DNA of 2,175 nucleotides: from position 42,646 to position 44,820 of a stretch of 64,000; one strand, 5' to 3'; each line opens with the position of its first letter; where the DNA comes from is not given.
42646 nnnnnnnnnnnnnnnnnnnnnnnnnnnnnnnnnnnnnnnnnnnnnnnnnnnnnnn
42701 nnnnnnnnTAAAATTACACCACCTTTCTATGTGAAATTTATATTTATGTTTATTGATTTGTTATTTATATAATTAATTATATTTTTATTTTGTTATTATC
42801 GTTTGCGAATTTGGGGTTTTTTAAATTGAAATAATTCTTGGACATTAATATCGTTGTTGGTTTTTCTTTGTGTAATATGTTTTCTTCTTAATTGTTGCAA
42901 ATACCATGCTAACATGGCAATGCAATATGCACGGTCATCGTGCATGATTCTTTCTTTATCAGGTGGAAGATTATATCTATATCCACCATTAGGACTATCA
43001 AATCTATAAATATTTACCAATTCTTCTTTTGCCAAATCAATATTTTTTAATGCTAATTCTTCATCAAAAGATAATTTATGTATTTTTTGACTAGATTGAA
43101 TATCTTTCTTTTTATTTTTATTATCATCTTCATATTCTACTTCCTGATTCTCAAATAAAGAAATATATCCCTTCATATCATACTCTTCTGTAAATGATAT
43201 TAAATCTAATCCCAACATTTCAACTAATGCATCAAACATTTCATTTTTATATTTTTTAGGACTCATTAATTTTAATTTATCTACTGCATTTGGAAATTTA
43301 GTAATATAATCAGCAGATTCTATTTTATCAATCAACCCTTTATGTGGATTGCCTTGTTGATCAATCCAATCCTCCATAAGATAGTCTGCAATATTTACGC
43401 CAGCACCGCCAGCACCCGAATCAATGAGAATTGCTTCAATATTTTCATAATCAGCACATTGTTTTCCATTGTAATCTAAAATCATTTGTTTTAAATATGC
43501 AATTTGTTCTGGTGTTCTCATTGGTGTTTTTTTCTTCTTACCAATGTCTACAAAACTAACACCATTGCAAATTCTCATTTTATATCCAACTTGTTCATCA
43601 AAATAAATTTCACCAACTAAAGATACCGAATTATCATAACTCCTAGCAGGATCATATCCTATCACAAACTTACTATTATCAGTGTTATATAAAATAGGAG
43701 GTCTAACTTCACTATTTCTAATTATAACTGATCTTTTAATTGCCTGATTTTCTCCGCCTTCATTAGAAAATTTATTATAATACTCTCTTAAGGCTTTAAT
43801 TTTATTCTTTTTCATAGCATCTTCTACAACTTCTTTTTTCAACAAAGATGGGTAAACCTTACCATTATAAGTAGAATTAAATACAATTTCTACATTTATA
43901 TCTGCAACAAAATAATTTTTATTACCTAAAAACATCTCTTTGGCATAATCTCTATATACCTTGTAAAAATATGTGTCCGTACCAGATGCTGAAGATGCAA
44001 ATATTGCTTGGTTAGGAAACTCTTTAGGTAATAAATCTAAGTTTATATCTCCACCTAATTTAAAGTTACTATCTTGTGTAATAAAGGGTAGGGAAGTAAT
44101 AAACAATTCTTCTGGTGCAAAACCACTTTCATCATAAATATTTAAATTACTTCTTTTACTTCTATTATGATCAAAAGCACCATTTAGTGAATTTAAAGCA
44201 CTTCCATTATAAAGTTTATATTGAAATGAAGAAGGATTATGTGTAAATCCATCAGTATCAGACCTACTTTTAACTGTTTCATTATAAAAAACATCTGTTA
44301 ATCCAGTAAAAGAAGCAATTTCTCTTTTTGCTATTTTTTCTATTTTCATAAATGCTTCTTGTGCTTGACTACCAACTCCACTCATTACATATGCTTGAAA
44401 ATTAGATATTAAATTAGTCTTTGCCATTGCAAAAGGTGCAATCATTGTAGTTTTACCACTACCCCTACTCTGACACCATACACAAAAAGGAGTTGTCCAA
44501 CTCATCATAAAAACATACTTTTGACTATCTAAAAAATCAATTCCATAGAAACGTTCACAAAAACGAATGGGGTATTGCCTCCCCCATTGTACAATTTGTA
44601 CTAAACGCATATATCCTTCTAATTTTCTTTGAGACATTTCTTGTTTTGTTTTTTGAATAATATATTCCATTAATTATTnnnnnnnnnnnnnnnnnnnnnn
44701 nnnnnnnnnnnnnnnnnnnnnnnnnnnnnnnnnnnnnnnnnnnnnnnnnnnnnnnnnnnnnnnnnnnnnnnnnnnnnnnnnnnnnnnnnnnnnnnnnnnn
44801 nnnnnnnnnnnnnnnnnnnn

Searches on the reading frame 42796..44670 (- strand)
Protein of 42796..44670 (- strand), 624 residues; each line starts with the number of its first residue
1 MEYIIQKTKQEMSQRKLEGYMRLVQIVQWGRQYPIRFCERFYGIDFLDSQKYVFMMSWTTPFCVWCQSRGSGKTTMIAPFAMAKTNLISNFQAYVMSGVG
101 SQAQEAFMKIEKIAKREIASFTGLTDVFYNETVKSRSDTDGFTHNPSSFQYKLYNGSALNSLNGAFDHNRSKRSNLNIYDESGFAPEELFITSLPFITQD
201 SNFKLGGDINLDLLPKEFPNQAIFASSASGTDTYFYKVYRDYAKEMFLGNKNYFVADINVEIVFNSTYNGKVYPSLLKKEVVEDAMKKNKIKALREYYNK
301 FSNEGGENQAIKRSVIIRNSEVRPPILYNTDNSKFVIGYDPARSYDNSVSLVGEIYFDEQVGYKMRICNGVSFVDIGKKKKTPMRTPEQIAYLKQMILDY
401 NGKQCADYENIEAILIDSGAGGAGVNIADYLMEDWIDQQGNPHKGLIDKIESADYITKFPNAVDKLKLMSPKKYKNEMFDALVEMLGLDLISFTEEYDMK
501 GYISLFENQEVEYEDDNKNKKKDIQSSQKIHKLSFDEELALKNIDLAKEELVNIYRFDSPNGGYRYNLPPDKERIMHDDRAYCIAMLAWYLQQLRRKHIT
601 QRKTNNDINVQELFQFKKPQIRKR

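Call 47: search_protein_families(library=phrogs, proteins=[window:42796-44670:-], max_evalue=0.00001)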
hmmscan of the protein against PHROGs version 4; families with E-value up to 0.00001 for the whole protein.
window:42796-44670:- (624 aa): 1 family
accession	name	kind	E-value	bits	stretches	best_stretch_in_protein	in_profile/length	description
phrog_2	-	head and packaging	7.5e-20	72.3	1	47-602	267-605/807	terminase large subunit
